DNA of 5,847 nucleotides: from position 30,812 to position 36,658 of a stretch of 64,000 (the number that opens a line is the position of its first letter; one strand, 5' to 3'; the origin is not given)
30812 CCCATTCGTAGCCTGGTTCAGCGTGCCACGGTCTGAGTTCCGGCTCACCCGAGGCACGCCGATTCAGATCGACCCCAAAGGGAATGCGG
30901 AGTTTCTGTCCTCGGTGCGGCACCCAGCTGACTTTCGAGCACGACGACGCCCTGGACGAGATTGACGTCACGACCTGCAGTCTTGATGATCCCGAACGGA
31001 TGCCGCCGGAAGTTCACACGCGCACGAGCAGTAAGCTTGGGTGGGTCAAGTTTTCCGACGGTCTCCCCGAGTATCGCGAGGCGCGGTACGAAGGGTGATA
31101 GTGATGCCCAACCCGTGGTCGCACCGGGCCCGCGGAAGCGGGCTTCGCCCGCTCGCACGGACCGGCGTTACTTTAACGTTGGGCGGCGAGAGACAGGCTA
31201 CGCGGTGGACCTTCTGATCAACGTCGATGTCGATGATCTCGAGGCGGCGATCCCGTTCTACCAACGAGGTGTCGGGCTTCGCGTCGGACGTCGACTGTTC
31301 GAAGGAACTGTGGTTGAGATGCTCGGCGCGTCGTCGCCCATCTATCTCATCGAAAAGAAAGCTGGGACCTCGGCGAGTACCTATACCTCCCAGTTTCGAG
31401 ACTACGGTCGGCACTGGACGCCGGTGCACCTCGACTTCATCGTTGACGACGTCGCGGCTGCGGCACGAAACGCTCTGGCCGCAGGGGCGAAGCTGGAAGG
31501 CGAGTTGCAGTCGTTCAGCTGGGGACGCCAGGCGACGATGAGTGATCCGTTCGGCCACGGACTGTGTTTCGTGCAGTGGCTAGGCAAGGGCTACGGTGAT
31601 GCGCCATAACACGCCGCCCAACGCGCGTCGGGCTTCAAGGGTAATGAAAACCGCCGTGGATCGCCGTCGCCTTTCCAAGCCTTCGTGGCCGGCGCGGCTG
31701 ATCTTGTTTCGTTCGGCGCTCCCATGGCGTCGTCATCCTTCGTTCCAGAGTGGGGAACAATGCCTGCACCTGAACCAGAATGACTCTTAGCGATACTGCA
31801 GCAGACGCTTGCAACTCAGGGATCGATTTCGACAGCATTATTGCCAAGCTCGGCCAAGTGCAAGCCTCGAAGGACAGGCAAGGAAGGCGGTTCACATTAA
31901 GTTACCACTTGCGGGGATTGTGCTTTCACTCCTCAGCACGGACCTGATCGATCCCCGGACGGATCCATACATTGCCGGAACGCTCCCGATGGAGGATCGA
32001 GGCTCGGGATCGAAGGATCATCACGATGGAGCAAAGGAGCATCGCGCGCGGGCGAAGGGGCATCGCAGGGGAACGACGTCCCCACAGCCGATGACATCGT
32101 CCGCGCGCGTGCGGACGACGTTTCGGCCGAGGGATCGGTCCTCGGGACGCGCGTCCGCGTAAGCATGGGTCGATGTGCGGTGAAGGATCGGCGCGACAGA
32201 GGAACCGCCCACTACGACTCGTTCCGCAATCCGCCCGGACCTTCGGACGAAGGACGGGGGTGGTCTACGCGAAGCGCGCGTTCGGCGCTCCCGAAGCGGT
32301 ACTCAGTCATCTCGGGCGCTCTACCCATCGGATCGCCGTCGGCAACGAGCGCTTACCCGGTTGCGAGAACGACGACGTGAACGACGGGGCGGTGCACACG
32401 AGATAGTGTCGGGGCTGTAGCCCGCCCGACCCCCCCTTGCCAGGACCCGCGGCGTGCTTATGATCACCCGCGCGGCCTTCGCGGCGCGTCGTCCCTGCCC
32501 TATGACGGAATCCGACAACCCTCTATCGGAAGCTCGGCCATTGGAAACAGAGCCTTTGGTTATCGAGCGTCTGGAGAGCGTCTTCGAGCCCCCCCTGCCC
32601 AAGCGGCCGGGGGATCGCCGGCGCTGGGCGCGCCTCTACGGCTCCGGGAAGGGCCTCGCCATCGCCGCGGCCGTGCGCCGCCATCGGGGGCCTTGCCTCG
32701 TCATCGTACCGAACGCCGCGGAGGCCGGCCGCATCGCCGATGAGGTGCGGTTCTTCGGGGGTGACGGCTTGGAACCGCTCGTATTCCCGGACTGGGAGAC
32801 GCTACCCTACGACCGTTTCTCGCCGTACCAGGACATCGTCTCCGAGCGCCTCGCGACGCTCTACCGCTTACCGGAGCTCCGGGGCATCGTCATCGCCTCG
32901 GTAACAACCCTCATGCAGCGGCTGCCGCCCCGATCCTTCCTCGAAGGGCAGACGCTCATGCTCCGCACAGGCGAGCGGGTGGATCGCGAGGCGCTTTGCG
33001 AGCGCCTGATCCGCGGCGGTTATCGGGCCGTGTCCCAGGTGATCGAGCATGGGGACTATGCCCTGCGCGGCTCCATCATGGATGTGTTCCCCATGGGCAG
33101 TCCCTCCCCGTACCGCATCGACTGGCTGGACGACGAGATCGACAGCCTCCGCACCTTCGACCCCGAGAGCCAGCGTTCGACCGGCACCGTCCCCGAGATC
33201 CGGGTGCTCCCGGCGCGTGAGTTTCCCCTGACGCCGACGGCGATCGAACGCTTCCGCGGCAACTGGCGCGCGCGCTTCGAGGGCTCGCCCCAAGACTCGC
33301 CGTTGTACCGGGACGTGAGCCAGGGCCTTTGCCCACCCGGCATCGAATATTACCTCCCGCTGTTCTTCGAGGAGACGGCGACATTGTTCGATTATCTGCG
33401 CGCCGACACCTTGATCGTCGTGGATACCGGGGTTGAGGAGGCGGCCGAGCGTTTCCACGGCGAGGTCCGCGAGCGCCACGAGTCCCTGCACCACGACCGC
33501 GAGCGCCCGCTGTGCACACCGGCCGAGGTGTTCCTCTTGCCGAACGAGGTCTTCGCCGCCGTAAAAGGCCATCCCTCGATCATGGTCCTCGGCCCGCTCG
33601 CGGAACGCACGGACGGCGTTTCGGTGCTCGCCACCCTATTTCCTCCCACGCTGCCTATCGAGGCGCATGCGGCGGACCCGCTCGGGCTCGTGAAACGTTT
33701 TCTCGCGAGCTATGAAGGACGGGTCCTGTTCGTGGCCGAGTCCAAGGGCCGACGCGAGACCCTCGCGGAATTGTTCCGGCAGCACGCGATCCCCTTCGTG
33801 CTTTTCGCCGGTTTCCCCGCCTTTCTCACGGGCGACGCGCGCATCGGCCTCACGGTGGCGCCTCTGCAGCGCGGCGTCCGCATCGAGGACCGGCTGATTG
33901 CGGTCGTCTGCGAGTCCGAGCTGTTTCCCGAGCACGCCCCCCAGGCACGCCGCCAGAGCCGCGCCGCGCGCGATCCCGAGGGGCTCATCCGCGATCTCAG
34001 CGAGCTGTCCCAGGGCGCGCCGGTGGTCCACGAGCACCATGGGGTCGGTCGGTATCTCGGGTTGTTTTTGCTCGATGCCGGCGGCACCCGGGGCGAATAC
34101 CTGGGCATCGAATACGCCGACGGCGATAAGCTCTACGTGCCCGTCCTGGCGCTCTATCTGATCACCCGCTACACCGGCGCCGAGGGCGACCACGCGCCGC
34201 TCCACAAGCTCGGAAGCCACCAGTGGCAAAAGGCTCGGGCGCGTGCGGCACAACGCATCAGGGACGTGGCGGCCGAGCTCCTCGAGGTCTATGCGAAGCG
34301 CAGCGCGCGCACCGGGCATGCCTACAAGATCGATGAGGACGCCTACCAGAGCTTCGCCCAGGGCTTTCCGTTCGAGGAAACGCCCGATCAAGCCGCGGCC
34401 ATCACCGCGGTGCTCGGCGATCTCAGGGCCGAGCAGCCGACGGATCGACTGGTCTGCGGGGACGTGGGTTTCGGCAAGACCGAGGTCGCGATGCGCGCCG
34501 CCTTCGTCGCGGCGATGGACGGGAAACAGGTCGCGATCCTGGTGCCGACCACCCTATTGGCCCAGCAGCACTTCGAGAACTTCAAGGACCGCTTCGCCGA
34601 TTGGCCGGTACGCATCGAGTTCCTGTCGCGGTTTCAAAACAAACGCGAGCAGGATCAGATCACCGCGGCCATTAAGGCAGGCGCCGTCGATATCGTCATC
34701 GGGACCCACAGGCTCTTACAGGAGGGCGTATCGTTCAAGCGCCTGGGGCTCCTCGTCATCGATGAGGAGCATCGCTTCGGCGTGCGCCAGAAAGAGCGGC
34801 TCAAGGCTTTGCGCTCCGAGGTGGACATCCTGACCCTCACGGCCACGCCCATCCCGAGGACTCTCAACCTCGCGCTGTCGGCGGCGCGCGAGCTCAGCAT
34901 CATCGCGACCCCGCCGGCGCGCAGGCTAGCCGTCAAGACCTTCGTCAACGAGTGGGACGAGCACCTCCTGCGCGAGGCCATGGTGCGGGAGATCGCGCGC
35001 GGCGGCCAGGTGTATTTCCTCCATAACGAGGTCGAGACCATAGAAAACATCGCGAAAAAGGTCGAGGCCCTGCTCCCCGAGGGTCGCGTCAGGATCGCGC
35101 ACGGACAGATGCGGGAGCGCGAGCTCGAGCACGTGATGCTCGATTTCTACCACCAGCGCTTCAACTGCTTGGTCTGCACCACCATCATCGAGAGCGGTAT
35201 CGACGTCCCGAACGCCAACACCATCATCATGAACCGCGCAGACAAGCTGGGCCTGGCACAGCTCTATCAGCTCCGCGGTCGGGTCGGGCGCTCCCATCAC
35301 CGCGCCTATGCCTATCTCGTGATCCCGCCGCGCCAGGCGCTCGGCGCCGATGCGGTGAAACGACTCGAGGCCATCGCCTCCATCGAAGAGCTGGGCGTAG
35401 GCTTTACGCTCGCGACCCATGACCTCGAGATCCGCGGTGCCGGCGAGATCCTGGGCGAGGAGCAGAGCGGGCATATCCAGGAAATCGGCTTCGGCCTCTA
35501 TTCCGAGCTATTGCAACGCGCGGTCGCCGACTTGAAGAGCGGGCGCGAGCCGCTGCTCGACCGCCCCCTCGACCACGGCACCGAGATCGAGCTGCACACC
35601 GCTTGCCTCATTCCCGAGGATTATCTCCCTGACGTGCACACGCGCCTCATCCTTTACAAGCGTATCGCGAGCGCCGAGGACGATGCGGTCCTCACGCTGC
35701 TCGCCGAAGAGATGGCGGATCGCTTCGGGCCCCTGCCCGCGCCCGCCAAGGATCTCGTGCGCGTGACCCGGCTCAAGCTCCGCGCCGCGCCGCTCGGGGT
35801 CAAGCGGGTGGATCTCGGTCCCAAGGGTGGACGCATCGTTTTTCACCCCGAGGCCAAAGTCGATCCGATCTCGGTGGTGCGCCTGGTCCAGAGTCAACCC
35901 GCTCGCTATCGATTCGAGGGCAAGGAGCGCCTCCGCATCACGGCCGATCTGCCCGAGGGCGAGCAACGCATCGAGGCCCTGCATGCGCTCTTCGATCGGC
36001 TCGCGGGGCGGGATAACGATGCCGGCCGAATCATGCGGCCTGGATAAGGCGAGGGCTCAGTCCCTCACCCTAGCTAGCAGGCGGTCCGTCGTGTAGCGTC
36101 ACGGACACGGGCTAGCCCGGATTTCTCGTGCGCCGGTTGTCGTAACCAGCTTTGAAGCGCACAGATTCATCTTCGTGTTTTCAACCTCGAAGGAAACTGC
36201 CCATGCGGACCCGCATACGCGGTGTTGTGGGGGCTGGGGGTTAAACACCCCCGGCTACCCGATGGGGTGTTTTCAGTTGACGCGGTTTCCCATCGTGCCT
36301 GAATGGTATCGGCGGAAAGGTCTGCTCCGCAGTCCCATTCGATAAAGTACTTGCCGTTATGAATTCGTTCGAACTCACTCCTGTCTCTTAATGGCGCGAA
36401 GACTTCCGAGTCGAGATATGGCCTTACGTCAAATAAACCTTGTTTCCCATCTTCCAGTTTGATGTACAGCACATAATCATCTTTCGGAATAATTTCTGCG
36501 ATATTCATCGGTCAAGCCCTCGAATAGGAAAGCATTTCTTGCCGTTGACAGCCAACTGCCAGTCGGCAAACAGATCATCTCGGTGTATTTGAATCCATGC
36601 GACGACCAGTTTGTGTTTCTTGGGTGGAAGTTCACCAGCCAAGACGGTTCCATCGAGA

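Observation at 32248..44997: Nested partial mfd duplicates act as direct repeats around two cargo segments, next to IS91 (rolling-circle) remnants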

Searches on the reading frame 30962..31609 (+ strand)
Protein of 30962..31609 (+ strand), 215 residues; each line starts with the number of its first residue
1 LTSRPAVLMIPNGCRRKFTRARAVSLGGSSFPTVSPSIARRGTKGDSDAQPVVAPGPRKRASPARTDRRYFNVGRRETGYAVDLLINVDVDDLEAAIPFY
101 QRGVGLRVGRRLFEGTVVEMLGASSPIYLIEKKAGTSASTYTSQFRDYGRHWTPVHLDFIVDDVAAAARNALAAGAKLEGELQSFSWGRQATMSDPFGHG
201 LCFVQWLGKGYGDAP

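Call 20: search_protein_families(library=pfam, proteins=[window:30962-31609:+], max_evalue=0.01)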
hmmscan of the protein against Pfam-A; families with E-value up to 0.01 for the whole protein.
window:30962-31609:+ (215 aa): 3 families
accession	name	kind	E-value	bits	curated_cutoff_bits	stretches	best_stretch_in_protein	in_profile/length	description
PF18029.7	Glyoxalase_6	-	1.9e-15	57.8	23.6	1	86-204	2-106/106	Glyoxalase-like domain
PF00903.31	Glyoxalase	-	2.1e-08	35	20.6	1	90-203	9-121/121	Glyoxalase/Bleomycin resistance protein/Dioxygenase superfamily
PF22650.2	At5g48480-like_C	-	0.0026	18.5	27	0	161-200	6-46/50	Glyoxalase At5g48480-like C-terminal domain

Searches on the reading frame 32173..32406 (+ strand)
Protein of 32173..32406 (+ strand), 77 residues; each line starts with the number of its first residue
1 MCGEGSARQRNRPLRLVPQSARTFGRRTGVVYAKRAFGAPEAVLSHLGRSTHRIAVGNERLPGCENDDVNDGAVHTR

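Call 5: search_protein_families(library=pfam, proteins=[window:32173-32406:+], max_evalue=0.01)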
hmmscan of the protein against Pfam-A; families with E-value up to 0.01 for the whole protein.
window:32173-32406:+ (77 aa): 1 family
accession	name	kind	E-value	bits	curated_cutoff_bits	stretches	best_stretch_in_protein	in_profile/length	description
PF04986.18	Y2_Tnp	-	1.9e-05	25.2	20.9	1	28-69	91-132/183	Putative transposase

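Call 79: search_protein_families(library=ncbifam, proteins=[window:32173-32406:+], max_evalue=0.01)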
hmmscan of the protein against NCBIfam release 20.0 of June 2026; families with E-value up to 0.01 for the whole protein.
window:32173-32406:+ (77 aa): 1 family
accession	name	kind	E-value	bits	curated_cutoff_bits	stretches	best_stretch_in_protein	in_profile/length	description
NF033538.2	transpos_IS91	equivalog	3e-06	26.5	125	1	23-69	216-262/356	IS91 family transposase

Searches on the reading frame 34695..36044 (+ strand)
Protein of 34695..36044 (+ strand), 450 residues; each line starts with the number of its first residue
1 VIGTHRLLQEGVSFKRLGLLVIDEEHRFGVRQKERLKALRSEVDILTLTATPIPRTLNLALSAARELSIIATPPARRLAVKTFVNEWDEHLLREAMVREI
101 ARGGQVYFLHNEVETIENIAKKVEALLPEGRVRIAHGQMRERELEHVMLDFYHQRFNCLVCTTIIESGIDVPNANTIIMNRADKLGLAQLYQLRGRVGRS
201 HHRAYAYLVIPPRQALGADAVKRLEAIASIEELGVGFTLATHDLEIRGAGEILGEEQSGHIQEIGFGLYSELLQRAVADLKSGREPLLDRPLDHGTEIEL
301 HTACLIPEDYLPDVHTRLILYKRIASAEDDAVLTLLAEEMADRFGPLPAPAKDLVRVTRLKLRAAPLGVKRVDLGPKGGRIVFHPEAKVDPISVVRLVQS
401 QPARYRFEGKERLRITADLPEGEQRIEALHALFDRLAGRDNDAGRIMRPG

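Call 21: find_related_loci(query=window:34695-36044:+, collection=metagenome_contigs, flank=10000)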
Query window:34695-36044:+ (450 aa) in metagenome_contigs; peptide patterns used: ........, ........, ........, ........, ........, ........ (x = any residue, [..] = any of these).
600 stretches matched a pattern (row limit reached: there are more); 572 encode a relative of the query (tblastn E <= 1e-3); the best 80 are kept; 80 distinct loci.
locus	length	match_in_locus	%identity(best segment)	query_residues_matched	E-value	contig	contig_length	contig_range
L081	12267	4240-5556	74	1-439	0e+0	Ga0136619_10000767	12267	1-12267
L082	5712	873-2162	70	1-429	0e+0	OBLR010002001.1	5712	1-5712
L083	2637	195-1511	67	1-439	0e+0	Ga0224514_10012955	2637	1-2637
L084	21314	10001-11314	67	1-438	0e+0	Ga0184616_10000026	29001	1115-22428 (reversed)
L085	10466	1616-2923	69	1-436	0e+0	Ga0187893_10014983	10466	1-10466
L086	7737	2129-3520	64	1-450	0e+0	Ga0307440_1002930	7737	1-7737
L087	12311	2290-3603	67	1-439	0e+0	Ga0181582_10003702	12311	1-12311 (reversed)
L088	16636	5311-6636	63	1-442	0e+0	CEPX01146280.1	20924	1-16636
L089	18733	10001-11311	64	1-437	0e+0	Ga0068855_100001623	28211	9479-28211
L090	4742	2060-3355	67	1-429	0e+0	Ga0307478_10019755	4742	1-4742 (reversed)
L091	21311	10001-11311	64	1-436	0e+0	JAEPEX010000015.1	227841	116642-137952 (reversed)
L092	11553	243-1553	64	1-437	0e+0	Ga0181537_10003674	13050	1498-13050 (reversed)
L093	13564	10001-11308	64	1-436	0e+0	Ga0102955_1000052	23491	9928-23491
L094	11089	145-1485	63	1-448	0e+0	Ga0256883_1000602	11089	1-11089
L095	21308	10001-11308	64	1-436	0e+0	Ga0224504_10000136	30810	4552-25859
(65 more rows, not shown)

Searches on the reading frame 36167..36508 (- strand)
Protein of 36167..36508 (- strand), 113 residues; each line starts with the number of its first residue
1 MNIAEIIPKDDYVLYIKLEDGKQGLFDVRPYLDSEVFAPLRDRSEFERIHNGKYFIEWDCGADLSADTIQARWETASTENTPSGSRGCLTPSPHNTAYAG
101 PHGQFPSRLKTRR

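Call 5: search_protein_families(library=pfam, proteins=[window:36167-36508:-], max_evalue=0.01)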
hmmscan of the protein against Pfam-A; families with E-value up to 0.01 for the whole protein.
window:36167-36508:- (113 aa): 1 family
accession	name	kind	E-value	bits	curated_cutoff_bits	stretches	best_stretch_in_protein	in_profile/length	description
PF10387.14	DUF2442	-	3.1e-13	50.2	23.9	1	3-72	1-69/72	Protein of unknown function (DUF2442)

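Call 79: search_protein_families(library=ncbifam, proteins=[window:36167-36508:-], max_evalue=0.01)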
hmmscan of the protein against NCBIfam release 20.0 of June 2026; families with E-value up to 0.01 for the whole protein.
window:36167-36508:- (113 aa): 0 families

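Call 81: search_protein_families(library=padloc, proteins=[window:36167-36508:-], max_evalue=0.01)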
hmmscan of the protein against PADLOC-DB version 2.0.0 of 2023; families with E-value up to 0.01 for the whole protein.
window:36167-36508:- (113 aa): 0 families
